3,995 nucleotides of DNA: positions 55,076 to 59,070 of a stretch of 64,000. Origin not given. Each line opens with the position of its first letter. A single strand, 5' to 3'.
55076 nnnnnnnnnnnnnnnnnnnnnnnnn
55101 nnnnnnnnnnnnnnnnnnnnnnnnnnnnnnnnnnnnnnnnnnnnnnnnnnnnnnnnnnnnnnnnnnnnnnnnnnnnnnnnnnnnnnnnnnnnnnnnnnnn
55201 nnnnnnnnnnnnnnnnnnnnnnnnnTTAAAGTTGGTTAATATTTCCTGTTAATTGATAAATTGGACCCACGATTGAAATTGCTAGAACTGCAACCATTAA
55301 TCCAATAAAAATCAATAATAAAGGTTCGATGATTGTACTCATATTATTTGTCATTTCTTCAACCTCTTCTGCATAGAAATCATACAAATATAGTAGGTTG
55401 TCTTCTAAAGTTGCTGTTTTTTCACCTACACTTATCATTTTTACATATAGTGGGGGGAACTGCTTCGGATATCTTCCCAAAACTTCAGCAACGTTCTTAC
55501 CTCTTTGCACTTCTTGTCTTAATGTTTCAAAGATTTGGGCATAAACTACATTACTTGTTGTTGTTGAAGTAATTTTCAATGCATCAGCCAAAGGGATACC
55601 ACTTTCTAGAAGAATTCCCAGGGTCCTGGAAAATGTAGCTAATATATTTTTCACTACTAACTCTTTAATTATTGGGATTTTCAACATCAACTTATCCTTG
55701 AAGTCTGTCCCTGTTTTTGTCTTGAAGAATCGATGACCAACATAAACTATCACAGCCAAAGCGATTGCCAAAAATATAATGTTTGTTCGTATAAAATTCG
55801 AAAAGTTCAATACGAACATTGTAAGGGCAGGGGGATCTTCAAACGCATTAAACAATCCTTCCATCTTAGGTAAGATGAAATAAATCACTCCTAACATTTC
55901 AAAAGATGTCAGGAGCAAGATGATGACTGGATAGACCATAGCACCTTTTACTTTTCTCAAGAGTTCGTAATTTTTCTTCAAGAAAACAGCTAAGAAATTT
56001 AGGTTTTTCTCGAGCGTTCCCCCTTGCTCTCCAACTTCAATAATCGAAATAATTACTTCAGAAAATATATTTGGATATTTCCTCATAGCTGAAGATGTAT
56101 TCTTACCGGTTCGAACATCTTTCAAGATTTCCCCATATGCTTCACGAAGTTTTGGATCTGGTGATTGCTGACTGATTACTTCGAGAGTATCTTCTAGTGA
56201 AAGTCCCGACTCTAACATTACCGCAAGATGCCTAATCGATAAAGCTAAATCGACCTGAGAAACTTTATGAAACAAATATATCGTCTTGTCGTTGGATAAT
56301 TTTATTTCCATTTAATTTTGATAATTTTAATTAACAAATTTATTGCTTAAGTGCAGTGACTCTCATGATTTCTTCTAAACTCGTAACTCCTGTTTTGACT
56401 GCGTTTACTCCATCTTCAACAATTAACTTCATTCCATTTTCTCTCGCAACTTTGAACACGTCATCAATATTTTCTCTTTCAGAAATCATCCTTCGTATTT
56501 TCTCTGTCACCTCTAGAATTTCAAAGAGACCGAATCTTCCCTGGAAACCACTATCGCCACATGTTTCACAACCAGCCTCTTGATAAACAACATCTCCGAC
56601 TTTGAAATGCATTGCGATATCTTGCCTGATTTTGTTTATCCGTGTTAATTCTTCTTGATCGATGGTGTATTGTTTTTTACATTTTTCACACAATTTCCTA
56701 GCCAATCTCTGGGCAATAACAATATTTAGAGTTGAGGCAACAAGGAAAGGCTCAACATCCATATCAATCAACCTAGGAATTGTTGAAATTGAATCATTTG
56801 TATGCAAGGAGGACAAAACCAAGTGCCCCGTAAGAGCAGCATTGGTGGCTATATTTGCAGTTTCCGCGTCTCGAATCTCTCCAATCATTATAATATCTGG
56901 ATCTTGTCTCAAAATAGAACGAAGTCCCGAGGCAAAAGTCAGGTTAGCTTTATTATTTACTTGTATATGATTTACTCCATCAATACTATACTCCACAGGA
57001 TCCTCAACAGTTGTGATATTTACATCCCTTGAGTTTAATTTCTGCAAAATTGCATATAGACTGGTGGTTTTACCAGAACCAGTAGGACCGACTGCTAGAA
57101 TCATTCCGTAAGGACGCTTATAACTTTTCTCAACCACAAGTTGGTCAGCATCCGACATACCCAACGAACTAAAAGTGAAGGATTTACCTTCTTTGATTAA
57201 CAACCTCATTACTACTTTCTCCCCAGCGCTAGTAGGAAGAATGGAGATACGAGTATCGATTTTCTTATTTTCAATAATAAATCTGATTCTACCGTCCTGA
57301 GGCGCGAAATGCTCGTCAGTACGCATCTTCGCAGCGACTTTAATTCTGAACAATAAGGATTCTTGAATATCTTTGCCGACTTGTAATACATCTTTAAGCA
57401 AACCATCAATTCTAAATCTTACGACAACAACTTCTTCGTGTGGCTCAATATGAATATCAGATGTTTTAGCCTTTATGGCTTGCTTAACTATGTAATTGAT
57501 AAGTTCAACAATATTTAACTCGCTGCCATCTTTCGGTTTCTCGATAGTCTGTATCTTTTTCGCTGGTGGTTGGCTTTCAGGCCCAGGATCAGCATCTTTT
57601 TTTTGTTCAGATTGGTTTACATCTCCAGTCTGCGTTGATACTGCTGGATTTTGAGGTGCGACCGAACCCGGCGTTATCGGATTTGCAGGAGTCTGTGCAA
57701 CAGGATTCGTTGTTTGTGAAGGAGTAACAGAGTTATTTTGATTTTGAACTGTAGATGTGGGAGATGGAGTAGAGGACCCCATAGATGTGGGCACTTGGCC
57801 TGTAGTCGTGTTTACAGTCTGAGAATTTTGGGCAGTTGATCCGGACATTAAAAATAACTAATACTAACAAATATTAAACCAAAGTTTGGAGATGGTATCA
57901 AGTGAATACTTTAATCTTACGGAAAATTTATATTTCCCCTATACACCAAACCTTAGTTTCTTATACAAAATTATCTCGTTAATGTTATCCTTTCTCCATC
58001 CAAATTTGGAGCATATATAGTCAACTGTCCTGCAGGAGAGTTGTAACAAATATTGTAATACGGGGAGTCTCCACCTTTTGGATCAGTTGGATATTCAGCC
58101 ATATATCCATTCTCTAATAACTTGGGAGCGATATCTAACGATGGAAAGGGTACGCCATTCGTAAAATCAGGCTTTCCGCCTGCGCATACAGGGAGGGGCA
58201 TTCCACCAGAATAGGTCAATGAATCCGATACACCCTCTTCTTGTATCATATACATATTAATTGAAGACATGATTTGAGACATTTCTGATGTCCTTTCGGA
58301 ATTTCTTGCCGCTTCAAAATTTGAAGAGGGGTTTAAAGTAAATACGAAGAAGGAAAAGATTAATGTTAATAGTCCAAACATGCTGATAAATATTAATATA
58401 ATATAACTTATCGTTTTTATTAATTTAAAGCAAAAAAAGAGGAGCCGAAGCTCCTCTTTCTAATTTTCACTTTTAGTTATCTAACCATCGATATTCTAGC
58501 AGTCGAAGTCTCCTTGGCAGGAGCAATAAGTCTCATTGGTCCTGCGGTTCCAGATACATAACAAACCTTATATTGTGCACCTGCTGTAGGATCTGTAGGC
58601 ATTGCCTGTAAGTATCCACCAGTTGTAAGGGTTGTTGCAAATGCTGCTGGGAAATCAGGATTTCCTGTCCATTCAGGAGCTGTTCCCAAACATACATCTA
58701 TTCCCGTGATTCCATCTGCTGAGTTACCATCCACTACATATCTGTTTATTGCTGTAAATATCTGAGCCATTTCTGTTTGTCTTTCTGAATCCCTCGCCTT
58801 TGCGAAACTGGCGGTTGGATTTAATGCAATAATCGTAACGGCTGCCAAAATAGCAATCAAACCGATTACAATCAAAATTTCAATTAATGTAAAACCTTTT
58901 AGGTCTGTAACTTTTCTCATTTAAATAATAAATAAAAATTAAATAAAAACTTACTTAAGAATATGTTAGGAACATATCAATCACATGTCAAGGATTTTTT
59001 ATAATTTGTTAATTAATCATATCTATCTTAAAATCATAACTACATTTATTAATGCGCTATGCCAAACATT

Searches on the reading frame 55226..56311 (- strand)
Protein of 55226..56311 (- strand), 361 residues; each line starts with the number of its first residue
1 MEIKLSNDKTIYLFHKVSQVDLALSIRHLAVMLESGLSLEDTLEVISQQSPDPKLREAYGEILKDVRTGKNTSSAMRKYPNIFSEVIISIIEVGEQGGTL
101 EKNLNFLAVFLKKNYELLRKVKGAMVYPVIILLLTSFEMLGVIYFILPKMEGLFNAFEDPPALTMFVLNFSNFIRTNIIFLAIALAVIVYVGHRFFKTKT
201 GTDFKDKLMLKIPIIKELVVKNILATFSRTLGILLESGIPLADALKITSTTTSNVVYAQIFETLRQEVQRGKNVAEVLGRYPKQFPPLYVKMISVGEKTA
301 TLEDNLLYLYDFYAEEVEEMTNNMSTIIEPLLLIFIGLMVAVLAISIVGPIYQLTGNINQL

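Call 14: search_protein_families(library=pfam, proteins=[window:55226-56311:-], max_evalue=0.01)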
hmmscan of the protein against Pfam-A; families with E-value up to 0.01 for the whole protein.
window:55226-56311:- (361 aa): 2 families
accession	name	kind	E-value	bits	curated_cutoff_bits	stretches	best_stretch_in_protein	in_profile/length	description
PF00482.28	T2SSF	-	3.1e-58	195.6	25.2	2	227-349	1-124/125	Type II secretion system (T2SS), protein F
PF02653.21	BPD_transp_2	-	0.0021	17.7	26.8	1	126-202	82-156/269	Branched-chain amino acid transport system / permease component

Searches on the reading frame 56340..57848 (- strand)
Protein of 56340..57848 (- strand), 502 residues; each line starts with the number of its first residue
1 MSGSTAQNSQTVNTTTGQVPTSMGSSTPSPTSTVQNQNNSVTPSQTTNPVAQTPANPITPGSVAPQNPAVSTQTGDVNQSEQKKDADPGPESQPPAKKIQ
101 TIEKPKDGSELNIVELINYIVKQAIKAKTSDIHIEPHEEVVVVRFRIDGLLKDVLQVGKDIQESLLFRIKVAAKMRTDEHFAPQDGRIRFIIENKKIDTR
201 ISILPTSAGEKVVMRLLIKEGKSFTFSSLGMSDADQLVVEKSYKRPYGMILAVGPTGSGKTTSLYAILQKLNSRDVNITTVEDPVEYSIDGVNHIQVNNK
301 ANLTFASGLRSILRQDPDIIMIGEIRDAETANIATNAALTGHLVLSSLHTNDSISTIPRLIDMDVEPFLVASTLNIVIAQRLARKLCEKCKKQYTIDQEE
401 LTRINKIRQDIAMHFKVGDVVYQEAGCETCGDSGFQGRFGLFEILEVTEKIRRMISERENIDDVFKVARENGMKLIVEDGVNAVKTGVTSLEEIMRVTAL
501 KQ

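Call 14: search_protein_families(library=pfam, proteins=[window:56340-57848:-], max_evalue=0.01)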
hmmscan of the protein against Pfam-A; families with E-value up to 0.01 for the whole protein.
window:56340-57848:- (502 aa): 3 families
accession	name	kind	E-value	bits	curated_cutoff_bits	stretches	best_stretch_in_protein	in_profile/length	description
PF00437.27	T2SSE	-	2.9e-126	421.5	24.9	1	112-496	7-370/370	Type II/IV secretion system protein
PF25199.1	nSTAND_NTPase5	-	0.00023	21.4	34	1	240-299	34-94/145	Novel STAND NTPase 5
PF13401.12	AAA_22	-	0.0003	21.6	27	1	248-289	6-47/130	AAA domain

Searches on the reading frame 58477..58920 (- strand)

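Call 14: search_protein_families(library=pfam, proteins=[window:58477-58920:-], max_evalue=0.01)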
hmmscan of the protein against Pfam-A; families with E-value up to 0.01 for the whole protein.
window:58477-58920:- (147 aa): 1 family
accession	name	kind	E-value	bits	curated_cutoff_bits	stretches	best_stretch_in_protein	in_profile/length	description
PF07963.17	N_methyl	-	3.3e-05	23.7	21.2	1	8-29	5-26/27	Prokaryotic N-terminal methylation motif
